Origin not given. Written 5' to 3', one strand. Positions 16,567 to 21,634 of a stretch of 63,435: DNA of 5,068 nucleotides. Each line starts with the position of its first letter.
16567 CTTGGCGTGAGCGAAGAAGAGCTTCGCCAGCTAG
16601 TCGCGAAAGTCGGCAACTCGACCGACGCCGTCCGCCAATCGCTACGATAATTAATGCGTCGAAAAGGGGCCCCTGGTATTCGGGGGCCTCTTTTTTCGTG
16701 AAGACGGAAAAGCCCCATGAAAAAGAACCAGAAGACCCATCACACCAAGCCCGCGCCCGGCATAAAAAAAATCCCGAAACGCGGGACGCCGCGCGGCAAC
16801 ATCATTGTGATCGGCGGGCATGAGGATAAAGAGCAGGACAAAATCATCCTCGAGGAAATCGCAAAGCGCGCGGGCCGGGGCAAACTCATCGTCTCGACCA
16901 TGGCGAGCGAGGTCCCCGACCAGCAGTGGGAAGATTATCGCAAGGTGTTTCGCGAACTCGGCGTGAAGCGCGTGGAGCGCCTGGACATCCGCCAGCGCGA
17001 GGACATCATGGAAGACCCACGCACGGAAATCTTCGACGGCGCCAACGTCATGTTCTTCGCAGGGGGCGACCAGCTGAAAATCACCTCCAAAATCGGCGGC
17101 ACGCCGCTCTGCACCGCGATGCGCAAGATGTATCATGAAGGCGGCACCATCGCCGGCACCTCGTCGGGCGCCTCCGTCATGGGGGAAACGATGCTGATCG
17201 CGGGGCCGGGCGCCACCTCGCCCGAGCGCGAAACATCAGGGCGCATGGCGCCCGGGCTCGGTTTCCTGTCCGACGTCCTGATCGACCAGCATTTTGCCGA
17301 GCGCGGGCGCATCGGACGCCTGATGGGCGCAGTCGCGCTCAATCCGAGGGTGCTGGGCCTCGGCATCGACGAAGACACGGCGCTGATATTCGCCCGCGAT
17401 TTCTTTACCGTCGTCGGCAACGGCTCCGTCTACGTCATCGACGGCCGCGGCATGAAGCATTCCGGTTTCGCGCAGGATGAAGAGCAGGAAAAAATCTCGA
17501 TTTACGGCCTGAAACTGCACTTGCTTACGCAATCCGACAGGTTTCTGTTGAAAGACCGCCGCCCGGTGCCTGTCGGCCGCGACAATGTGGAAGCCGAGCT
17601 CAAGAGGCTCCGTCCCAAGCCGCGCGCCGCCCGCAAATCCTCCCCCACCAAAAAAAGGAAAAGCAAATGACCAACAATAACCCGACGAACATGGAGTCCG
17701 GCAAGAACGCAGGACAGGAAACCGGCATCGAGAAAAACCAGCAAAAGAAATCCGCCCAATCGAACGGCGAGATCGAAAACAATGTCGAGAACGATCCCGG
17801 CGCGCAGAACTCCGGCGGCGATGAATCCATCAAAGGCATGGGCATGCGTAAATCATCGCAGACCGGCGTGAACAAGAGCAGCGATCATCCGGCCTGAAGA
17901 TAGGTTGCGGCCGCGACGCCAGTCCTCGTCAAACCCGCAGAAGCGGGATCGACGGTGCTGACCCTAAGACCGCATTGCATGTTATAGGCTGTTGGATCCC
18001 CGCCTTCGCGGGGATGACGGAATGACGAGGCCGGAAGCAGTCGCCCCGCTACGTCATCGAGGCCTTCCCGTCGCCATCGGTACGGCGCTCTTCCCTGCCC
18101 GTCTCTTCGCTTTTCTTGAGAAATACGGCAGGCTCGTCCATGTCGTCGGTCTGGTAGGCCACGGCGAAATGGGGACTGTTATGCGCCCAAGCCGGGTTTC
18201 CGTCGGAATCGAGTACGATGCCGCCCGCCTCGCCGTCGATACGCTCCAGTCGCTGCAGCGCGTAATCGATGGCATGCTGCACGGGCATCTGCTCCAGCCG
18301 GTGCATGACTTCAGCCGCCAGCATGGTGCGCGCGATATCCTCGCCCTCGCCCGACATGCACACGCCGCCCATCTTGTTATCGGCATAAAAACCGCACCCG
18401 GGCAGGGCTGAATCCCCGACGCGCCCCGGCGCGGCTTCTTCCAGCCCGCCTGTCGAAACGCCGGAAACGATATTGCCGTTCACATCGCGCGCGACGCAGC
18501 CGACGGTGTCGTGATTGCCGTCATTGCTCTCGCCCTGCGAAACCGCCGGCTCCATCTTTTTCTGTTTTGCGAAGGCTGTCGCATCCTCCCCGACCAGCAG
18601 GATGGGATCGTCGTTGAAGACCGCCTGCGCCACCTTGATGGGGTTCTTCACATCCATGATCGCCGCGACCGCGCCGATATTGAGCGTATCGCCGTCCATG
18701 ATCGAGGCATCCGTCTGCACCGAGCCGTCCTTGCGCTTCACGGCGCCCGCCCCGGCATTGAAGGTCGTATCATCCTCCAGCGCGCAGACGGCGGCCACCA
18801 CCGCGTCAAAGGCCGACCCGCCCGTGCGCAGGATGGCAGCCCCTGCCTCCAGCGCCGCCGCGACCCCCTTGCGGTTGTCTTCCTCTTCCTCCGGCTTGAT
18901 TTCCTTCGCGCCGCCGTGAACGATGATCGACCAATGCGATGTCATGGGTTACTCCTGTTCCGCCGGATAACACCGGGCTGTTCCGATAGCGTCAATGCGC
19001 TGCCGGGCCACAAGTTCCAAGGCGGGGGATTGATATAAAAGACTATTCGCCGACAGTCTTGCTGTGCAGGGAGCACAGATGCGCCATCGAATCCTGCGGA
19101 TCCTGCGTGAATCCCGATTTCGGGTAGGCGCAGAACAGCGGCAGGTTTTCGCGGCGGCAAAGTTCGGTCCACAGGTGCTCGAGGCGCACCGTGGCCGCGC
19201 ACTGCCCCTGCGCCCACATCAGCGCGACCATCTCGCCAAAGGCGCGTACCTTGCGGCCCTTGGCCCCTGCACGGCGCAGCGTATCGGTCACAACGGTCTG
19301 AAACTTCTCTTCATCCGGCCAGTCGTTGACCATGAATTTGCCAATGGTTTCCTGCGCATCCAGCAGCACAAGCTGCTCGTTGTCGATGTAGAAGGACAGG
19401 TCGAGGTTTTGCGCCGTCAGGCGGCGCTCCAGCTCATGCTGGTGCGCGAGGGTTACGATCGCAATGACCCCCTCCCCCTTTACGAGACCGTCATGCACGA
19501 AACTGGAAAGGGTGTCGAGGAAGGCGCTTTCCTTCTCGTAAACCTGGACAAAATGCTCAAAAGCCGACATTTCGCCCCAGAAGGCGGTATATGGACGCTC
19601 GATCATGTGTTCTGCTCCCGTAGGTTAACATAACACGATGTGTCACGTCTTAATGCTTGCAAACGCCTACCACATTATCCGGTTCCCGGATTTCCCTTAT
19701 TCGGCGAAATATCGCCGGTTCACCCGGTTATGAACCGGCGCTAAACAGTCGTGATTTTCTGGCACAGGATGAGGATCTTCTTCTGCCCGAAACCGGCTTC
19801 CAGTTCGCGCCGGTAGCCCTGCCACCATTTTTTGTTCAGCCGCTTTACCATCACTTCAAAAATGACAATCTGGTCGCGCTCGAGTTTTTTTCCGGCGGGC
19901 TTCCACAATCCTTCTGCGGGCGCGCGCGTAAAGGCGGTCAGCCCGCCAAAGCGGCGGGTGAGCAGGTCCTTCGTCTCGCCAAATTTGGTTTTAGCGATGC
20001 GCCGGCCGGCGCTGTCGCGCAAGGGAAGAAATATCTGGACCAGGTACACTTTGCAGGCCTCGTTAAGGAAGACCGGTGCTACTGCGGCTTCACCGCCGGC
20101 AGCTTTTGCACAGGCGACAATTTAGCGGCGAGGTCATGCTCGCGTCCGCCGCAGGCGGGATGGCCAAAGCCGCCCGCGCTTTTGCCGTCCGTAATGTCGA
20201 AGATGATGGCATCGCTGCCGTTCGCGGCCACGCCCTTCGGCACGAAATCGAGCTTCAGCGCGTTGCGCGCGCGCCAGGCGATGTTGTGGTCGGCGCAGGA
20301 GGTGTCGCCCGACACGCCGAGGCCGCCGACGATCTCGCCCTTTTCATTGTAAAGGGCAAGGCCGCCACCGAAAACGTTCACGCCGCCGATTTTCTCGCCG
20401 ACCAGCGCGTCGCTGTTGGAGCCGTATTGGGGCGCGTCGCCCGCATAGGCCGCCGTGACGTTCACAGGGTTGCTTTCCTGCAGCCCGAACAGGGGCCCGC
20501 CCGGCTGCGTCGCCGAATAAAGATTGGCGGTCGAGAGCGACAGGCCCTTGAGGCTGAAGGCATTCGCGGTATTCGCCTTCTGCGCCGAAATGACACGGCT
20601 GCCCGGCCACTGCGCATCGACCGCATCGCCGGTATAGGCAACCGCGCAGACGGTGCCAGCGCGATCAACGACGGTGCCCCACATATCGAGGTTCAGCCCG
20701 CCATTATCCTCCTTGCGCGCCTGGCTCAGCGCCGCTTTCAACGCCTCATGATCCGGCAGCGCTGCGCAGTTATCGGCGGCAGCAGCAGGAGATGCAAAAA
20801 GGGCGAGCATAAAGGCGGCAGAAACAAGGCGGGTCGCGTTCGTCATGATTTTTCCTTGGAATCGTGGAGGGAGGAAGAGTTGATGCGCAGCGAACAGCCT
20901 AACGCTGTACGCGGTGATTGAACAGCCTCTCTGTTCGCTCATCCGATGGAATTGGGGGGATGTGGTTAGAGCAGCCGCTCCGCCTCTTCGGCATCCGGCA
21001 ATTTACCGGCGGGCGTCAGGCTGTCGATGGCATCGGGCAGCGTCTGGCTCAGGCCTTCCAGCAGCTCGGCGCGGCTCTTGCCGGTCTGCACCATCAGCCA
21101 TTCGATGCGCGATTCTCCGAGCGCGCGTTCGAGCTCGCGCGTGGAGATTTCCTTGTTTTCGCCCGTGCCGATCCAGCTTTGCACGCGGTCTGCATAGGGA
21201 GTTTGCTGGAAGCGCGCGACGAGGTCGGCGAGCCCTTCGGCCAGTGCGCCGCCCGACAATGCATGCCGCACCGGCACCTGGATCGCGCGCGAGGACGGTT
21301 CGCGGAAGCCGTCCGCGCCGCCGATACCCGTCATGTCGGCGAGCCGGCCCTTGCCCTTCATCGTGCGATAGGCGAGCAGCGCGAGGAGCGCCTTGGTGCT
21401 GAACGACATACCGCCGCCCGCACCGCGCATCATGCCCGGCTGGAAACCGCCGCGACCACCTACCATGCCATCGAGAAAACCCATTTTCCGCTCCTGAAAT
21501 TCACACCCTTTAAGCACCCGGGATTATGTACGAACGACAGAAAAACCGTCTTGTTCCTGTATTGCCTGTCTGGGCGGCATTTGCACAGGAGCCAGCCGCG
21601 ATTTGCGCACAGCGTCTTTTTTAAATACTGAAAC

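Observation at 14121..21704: Compact general-stress (EcfG) regulon island: seven matching promoters in about 7.5 kb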

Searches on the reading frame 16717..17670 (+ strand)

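Call 12: search_protein_families(library=pfam, proteins=[window:16717-17670:+], max_evalue=0.01)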
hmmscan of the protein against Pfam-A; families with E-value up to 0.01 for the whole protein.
window:16717-17670:+ (317 aa): 1 family
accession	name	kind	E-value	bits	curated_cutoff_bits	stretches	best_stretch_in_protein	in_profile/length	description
PF03575.23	Peptidase_S51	-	3.4e-15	56.7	23.9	1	30-228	2-201/206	Peptidase family S51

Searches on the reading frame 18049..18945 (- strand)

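Call 12: search_protein_families(library=pfam, proteins=[window:18049-18945:-], max_evalue=0.01)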
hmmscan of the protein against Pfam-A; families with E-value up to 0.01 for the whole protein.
window:18049-18945:- (298 aa): 2 families
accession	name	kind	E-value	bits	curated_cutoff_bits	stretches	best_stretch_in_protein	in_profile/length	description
PF01112.23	Asparaginase_2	-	3.9e-74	250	27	2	5-132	1-131/309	Asparaginase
PF01019.26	G_glu_transpept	-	0.0059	15.9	27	0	37-57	2-22/512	Gamma-glutamyltranspeptidase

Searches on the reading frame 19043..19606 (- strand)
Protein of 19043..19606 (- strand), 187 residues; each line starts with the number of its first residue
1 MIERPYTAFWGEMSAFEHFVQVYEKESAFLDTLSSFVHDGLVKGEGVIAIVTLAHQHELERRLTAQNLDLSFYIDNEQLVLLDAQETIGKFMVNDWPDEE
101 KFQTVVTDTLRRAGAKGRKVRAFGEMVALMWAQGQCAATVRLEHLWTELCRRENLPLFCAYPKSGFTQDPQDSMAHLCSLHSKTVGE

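Call 12: search_protein_families(library=pfam, proteins=[window:19043-19606:-], max_evalue=0.01)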
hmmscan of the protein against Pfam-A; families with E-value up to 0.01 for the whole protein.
window:19043-19606:- (187 aa): 1 family
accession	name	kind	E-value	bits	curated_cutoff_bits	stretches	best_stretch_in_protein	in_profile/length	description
PF14417.12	MEDS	-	3.9e-22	79.2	29.8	1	18-181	2-160/161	MEDS: MEthanogen/methylotroph, DcmR Sensory domain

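Call 22: find_related_loci(query=window:19043-19606:-, collection=genome_contigs, flank=10000)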
Query window:19043-19606:- (187 aa) in genome_contigs; peptide patterns used: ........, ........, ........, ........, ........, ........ (x = any residue, [..] = any of these).
67 stretches matched a pattern; 1 encode a relative of the query (tblastn E <= 1e-3); 1 distinct loci.
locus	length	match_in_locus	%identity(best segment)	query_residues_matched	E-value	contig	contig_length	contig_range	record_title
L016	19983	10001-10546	48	7-185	9e-60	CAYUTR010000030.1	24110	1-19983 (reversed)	MAG TPA_asm: uncultured Chryseobacterium sp. isolate SRP136066_co1_95 genome assembly, contig: NODE_1843_length_24110_co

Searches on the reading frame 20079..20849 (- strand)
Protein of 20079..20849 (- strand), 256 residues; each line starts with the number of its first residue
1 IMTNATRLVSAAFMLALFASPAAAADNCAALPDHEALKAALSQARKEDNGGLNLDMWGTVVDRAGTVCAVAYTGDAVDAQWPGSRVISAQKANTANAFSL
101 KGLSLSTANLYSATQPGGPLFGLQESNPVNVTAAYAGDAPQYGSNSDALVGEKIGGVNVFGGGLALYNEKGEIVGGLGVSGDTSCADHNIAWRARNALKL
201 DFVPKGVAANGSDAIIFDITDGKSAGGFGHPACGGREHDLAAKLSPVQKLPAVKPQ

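Call 12: search_protein_families(library=pfam, proteins=[window:20079-20849:-], max_evalue=0.01)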
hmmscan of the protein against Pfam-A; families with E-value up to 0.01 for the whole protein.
window:20079-20849:- (256 aa): 1 family
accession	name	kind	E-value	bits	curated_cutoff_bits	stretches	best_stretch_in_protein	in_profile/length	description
PF03928.20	HbpS-like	-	3.2e-13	50.3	25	1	35-194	8-126/128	Haem degrading protein HbpS-like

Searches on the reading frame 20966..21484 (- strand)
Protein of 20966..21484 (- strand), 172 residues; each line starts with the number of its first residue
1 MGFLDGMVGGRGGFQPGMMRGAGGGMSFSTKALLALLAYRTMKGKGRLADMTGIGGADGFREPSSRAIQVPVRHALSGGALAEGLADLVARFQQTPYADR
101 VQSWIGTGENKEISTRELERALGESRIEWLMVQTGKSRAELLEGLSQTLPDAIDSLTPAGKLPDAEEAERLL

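Call 10: search_protein_families(library=pfam, proteins=[window:20966-21484:-], max_evalue=0.01)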
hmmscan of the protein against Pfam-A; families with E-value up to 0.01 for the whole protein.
window:20966-21484:- (172 aa): 1 family
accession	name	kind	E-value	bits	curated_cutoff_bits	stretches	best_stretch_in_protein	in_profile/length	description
PF20159.5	YidB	-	3.8e-24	85.9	24.3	1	76-164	43-131/132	YidB-like protein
